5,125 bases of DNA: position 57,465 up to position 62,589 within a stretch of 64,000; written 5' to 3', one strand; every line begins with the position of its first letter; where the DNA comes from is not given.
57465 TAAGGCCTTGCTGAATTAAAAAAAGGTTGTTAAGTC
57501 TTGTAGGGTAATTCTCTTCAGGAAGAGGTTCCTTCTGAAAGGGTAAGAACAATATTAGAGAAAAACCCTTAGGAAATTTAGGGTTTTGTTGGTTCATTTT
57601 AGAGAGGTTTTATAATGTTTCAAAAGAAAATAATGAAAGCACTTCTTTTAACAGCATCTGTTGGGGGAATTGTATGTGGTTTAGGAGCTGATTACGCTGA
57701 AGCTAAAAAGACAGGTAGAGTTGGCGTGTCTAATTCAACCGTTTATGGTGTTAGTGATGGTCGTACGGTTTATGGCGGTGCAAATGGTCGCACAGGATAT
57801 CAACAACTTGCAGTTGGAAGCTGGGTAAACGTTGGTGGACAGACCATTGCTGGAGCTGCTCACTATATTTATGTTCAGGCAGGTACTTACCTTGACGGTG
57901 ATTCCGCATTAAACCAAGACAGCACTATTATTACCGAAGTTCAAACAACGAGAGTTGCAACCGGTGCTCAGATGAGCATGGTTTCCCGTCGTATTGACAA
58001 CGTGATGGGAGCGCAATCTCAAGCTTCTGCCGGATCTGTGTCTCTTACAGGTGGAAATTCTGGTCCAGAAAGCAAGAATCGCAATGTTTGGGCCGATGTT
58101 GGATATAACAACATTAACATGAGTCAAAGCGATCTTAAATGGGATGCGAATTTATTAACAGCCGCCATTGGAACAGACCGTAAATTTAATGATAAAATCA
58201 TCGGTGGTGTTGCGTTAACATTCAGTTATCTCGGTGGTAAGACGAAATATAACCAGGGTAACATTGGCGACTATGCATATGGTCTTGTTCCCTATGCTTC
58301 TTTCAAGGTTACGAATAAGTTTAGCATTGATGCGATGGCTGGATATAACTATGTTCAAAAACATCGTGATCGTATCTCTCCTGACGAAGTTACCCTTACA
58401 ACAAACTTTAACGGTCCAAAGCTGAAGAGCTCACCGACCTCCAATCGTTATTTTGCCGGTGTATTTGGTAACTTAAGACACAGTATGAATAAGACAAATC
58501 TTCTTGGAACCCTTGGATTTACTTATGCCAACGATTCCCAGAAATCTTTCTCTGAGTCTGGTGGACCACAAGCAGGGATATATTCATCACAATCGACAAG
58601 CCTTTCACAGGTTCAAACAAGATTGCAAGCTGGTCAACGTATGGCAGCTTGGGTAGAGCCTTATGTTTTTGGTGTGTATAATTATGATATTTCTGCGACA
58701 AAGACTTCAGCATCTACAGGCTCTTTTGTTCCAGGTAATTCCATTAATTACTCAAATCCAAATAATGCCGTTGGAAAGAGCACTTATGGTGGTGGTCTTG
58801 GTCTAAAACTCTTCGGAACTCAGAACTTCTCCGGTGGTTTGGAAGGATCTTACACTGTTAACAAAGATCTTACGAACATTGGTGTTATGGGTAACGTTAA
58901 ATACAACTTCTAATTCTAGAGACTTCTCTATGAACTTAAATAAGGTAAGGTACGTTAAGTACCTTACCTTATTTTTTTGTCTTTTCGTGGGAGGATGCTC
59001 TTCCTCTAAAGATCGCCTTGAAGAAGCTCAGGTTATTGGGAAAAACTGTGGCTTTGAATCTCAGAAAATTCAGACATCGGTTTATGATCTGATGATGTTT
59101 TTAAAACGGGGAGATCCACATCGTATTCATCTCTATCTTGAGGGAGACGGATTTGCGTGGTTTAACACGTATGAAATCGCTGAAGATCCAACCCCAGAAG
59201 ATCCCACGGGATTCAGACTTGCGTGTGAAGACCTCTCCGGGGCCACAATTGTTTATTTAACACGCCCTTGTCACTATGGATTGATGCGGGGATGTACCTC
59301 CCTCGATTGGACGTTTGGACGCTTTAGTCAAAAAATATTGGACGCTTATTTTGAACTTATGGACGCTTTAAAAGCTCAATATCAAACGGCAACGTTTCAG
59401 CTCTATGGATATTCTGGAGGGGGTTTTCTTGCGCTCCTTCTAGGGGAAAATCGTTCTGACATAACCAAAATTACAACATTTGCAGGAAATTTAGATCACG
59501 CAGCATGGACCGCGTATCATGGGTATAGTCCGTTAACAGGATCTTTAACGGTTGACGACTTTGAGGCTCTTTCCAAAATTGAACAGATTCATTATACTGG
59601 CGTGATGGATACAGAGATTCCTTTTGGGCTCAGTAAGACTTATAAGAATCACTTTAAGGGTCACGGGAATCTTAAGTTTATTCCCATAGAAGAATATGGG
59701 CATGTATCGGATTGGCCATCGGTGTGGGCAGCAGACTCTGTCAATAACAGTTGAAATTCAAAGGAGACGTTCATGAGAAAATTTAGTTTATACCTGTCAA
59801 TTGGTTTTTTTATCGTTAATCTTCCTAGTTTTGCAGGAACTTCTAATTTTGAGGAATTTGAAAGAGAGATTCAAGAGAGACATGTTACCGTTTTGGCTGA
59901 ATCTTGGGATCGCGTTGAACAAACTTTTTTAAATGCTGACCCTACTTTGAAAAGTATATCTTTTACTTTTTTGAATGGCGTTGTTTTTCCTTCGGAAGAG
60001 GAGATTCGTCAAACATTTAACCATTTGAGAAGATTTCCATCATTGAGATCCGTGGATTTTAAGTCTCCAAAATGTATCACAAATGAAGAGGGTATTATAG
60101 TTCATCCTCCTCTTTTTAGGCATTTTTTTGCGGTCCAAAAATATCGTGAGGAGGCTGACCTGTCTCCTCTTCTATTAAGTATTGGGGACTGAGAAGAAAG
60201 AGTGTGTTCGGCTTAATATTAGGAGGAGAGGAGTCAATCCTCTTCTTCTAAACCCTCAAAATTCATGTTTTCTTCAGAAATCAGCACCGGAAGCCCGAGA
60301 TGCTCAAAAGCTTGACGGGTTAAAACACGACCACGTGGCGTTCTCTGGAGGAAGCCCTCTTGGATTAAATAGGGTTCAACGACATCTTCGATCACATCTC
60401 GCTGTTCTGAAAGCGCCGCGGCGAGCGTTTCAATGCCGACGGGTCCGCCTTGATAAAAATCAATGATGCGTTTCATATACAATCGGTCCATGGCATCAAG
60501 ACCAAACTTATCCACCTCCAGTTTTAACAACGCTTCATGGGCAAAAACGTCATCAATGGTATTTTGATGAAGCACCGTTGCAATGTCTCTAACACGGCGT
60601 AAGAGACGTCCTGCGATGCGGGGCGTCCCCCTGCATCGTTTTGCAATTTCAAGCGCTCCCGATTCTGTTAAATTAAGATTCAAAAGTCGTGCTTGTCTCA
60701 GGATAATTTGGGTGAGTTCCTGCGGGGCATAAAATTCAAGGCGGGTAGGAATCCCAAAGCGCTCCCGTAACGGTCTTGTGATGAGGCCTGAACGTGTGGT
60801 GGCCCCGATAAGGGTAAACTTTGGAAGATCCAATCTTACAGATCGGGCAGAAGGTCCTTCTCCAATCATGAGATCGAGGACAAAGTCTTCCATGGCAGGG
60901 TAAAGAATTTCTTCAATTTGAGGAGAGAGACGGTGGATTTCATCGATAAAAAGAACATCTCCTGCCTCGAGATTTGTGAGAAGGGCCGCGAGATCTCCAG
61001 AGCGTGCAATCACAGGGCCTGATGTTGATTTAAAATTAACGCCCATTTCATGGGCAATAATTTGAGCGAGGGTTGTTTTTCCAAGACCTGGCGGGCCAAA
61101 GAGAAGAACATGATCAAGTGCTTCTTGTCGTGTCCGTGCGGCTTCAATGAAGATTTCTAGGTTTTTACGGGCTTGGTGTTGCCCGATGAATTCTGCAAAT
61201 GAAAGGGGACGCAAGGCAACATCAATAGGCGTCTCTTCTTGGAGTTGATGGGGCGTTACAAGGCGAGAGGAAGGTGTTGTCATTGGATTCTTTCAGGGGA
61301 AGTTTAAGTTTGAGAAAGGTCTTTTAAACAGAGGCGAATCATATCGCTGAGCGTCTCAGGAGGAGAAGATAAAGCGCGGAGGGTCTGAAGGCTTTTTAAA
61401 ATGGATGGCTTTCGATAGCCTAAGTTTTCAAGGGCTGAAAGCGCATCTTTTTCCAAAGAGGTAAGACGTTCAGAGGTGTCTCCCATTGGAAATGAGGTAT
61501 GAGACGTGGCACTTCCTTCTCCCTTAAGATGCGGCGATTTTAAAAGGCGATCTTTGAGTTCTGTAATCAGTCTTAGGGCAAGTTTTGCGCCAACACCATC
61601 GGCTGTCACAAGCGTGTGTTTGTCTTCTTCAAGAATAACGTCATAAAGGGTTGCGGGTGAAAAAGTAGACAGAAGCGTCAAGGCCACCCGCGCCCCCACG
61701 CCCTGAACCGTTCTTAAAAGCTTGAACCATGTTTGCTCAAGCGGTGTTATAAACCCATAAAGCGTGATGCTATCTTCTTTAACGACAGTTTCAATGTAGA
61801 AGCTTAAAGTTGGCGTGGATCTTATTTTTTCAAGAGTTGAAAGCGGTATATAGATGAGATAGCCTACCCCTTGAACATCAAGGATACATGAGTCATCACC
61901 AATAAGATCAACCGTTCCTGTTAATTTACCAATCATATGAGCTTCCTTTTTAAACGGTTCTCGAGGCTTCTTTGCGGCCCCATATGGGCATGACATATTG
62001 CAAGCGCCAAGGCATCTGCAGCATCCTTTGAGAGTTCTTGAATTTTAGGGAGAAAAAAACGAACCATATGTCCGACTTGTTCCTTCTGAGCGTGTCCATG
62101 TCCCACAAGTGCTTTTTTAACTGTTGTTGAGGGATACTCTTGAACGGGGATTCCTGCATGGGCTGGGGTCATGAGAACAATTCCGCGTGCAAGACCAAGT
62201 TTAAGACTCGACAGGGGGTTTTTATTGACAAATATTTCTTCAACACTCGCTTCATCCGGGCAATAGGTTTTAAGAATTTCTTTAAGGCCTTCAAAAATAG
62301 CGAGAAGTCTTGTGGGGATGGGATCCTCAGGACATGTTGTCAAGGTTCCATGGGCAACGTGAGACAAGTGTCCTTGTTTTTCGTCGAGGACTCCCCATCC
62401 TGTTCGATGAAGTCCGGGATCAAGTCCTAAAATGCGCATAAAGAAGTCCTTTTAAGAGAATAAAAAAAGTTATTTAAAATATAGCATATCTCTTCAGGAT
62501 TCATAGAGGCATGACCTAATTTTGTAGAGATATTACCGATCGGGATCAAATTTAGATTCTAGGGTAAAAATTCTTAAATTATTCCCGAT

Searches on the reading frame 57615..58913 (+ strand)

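Call 86: search_protein_families(library=pfam, proteins=[window:57615-58913:+], max_evalue=0.001)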
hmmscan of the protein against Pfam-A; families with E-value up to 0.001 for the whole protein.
window:57615-58913:+ (432 aa): 1 family
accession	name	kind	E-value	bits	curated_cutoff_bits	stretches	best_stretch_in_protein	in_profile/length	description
PF03797.25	Autotransporter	-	1.1e-15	58.5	26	1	158-410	1-253/255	Autotransporter beta-domain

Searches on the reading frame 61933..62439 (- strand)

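Call 86: search_protein_families(library=pfam, proteins=[window:61933-62439:-], max_evalue=0.001)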
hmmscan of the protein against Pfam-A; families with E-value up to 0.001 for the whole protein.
window:61933-62439:- (168 aa): 1 family
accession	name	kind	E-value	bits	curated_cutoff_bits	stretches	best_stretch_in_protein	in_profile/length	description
PF02075.23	RuvC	-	1.3e-42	145.6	22.2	1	3-150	1-148/148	Crossover junction endodeoxyribonuclease RuvC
